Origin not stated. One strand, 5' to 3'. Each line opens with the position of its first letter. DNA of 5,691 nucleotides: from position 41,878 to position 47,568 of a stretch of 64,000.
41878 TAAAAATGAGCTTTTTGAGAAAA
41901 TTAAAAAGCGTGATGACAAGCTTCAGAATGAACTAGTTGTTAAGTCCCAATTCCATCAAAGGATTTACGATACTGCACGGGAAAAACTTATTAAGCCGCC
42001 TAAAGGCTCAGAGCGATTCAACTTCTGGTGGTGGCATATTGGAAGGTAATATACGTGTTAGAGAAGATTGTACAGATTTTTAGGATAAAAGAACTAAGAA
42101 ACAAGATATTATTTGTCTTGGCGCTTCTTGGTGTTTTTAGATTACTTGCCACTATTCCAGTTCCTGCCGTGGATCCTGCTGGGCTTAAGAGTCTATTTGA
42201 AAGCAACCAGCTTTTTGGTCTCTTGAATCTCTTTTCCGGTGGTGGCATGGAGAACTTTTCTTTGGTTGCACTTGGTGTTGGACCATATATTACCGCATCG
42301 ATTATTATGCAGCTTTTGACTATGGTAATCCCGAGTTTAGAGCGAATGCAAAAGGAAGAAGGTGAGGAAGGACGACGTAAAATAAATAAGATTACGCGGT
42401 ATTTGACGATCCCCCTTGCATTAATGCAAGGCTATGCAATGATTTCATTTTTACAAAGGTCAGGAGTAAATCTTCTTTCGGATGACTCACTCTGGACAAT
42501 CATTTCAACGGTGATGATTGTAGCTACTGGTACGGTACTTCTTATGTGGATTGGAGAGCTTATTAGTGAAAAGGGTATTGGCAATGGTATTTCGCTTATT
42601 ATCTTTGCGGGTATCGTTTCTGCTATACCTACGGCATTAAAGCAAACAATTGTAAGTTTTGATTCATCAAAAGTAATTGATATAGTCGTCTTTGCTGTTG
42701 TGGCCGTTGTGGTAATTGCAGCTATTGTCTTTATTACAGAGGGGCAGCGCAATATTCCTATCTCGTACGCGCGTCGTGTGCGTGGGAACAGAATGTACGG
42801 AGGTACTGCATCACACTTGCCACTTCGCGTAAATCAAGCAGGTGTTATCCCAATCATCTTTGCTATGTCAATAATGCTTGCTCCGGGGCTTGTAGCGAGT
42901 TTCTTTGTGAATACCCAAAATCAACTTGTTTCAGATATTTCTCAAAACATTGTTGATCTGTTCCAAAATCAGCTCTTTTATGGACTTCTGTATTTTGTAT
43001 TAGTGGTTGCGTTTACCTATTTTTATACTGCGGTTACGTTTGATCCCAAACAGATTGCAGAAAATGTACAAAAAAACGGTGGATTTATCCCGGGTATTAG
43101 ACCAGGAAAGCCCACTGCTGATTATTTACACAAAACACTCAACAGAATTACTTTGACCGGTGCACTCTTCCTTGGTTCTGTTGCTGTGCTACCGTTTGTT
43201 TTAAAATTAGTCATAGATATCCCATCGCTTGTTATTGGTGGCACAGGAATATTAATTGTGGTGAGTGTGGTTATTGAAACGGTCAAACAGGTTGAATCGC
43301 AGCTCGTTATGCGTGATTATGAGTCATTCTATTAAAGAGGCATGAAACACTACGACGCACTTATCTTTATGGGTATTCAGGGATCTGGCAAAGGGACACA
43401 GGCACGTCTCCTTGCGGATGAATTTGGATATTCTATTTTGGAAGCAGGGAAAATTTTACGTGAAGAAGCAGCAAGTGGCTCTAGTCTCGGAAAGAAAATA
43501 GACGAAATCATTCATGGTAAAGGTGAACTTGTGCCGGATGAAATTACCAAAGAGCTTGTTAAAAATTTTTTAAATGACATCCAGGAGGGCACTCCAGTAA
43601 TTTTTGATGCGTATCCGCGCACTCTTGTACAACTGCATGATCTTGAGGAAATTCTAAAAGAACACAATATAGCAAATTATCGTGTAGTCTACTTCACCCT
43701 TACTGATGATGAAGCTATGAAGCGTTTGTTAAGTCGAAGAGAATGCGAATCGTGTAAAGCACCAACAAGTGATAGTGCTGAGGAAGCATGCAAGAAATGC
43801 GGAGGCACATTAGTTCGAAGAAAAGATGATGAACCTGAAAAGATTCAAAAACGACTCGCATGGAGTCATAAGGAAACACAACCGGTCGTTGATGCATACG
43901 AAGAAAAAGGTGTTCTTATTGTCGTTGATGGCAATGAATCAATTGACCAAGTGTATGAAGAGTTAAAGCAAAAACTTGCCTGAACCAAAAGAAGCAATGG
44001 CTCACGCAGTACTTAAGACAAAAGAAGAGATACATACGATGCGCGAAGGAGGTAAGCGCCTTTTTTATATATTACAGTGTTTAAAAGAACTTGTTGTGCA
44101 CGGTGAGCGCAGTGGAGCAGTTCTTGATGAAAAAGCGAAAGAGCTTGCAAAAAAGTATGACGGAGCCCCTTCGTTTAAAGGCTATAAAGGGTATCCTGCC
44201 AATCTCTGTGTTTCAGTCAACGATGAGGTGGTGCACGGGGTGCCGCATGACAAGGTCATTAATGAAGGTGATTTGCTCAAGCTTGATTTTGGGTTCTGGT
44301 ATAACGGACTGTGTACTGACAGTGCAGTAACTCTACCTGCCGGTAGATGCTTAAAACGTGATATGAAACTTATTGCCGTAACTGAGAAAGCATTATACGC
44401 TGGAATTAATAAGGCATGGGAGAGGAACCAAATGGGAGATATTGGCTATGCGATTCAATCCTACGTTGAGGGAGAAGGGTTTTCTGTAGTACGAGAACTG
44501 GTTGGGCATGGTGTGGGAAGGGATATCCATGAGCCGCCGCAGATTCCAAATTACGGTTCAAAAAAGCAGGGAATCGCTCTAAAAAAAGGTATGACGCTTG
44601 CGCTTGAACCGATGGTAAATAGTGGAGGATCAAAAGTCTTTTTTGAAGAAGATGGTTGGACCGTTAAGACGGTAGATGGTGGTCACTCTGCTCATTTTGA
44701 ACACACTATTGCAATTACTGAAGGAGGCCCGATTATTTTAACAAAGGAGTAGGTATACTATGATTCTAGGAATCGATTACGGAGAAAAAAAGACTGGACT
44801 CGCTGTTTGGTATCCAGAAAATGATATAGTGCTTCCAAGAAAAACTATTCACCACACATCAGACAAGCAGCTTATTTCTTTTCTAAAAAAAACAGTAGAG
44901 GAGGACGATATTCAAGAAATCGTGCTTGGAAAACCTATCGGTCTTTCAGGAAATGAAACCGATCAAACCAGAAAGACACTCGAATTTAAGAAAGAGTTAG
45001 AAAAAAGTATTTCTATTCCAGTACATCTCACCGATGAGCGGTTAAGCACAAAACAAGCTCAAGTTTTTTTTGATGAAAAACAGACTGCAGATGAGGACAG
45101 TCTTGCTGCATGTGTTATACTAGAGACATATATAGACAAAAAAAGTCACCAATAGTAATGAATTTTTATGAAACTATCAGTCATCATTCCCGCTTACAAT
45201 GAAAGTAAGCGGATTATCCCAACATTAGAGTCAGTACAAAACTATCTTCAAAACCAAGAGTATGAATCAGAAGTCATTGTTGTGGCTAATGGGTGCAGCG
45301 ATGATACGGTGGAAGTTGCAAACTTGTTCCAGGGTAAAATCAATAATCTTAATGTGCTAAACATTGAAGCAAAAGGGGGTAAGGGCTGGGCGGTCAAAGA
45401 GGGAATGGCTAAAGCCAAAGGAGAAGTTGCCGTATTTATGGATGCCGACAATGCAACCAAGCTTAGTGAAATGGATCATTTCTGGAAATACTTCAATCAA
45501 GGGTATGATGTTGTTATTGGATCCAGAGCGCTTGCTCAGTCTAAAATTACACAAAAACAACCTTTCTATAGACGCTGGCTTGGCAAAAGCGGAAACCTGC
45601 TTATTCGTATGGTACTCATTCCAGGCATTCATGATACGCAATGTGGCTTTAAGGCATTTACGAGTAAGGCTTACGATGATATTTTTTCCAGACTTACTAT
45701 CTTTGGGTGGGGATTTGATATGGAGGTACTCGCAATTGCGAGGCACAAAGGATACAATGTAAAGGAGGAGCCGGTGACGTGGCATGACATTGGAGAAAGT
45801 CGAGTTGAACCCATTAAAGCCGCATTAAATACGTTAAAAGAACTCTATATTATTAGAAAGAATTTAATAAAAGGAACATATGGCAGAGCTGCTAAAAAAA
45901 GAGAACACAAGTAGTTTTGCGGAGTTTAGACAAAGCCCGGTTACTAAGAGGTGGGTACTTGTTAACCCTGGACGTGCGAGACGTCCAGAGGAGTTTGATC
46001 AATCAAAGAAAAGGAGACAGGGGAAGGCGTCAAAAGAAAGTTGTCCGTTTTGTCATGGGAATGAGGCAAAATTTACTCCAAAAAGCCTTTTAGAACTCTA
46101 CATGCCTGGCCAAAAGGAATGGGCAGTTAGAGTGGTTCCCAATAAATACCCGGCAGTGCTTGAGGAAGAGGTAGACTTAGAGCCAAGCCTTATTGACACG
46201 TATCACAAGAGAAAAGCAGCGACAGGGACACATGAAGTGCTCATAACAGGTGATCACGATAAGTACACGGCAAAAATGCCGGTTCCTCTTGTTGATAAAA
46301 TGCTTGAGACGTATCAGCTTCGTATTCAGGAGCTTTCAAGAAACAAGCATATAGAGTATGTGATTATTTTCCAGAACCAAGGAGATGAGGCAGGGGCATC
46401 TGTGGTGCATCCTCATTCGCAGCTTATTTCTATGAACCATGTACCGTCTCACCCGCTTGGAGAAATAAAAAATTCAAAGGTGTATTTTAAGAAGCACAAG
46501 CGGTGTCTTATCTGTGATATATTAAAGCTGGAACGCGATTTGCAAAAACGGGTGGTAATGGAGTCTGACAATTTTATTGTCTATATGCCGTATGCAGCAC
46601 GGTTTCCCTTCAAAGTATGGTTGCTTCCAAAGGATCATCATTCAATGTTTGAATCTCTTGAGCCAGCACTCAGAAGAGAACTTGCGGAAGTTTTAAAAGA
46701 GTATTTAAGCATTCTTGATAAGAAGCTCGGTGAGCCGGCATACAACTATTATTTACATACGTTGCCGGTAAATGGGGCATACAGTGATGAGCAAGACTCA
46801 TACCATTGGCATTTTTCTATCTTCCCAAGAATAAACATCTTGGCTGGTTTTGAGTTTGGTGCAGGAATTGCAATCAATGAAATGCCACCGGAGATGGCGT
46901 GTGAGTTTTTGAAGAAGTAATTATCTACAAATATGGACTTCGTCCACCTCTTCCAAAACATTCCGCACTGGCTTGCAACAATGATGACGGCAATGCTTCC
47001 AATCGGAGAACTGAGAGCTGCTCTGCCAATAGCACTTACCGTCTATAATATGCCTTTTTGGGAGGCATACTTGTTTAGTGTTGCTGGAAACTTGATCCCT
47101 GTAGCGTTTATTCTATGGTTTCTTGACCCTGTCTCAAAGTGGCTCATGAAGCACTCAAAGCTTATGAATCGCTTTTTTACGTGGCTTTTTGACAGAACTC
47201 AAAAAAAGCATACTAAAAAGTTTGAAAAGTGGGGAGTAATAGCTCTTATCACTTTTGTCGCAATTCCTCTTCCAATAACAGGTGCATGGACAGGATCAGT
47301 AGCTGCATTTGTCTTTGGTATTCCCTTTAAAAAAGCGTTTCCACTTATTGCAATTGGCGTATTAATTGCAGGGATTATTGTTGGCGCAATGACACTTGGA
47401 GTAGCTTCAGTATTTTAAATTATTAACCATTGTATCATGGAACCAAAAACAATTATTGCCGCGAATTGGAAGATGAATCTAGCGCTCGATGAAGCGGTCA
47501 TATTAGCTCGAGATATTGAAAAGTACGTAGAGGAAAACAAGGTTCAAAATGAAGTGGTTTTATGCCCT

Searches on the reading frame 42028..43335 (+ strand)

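Call 19: search_protein_families(library=pfam, proteins=[window:42028-43335:+], max_evalue=0.001)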
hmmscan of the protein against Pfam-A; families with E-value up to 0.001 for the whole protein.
window:42028-43335:+ (435 aa): 1 family
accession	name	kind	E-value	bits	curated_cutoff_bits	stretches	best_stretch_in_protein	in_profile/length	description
PF00344.25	SecY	-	3.8e-112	375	32.2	1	78-419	1-306/306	SecY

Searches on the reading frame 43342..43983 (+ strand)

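Call 19: search_protein_families(library=pfam, proteins=[window:43342-43983:+], max_evalue=0.001)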
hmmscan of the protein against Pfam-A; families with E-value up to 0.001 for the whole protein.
window:43342-43983:+ (213 aa): 5 families
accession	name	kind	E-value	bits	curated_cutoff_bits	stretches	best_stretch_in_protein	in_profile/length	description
PF00406.28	ADK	-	3.1e-36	125.2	26.8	1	10-190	2-150/151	Adenylate kinase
PF13207.12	AAA_17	-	7.5e-21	75.3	27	1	10-134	1-124/136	AAA domain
PF13238.12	AAA_18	-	9e-07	29.8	29.4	1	9-140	3-119/128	AAA domain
PF13671.12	AAA_33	-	4.1e-05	24.3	27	1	8-135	3-121/143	AAA domain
PF02223.23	Thymidylate_kin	-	5.4e-05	23.4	27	0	11-67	3-56/185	Thymidylate kinase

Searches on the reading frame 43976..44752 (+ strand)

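Call 19: search_protein_families(library=pfam, proteins=[window:43976-44752:+], max_evalue=0.001)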
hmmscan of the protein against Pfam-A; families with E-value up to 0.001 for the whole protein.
window:43976-44752:+ (258 aa): 1 family
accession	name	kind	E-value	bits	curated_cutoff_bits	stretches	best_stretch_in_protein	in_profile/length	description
PF00557.29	Peptidase_M24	-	2.9e-38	132.2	23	1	56-249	33-208/208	Metallopeptidase family M24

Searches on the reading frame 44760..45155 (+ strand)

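Call 19: search_protein_families(library=pfam, proteins=[window:44760-45155:+], max_evalue=0.001)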
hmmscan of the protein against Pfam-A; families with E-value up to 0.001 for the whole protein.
window:44760-45155:+ (131 aa): 1 family
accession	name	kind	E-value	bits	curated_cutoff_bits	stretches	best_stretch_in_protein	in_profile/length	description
PF03652.20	RuvX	-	5.4e-31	108.2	29.2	1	2-126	3-133/134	Holliday junction resolvase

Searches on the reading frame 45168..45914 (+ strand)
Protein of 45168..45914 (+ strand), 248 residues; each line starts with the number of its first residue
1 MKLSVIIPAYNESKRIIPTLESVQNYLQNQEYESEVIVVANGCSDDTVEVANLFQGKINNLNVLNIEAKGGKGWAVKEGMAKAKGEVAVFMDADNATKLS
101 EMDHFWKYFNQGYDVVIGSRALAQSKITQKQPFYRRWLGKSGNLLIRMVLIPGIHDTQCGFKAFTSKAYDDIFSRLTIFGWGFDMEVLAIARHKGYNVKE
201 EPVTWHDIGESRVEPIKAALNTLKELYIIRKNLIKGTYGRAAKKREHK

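Call 19: search_protein_families(library=pfam, proteins=[window:45168-45914:+], max_evalue=0.001)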
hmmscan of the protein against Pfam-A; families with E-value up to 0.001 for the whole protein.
window:45168-45914:+ (248 aa): 3 families
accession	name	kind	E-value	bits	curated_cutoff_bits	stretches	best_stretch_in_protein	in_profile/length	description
PF00535.33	Glycos_transf_2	-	4.4e-27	95.5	23.3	1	4-173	1-168/168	Glycosyl transferase family 2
PF13641.12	Glyco_tranf_2_3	-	7e-12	46.3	27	1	3-119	3-122/230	Glycosyltransferase like family 2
PF10111.15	Glyco_tranf_2_2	-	3e-06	27.4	27.3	1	4-101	1-98/276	Glycosyltransferase like family 2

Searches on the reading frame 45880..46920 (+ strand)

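Call 19: search_protein_families(library=pfam, proteins=[window:45880-46920:+], max_evalue=0.001)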
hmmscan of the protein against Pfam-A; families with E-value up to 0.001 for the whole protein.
window:45880-46920:+ (346 aa): 5 families
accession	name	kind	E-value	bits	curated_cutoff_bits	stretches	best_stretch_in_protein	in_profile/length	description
PF01087.27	GalP_UDP_transf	-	1.4e-17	65.1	22.1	1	14-189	12-184/184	Galactose-1-phosphate uridyl transferase, N-terminal domain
PF02744.22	GalP_UDP_tr_C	-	1.5e-13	51.3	29.2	1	196-313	2-118/165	Galactose-1-phosphate uridyl transferase, C-terminal domain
PF16268.10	DUF4921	-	1.7e-10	40.9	28.5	1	153-339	216-388/425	Domain of unknown function (DUF4921)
PF01230.28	HIT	-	3.5e-07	31.2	21.5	0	221-299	4-82/98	HIT domain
PF16285.10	DUF4931_N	-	5.6e-06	26.9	24.1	1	140-188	76-124/124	Domain of unknown function (DUF4931) N-terminal domain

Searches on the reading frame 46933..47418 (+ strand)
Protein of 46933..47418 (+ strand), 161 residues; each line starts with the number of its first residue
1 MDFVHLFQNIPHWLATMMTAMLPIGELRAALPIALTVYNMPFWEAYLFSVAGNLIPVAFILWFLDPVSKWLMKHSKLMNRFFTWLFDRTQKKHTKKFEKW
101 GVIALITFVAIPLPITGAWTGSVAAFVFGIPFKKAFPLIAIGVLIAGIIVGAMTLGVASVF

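Call 19: search_protein_families(library=pfam, proteins=[window:46933-47418:+], max_evalue=0.001)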
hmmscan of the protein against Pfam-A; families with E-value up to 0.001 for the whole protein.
window:46933-47418:+ (161 aa): 1 family
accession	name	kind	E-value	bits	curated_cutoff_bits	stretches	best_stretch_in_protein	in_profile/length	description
PF06695.16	Sm_multidrug_ex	-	2.3e-41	141.6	30.7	1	26-149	1-121/121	Putative small multi-drug export protein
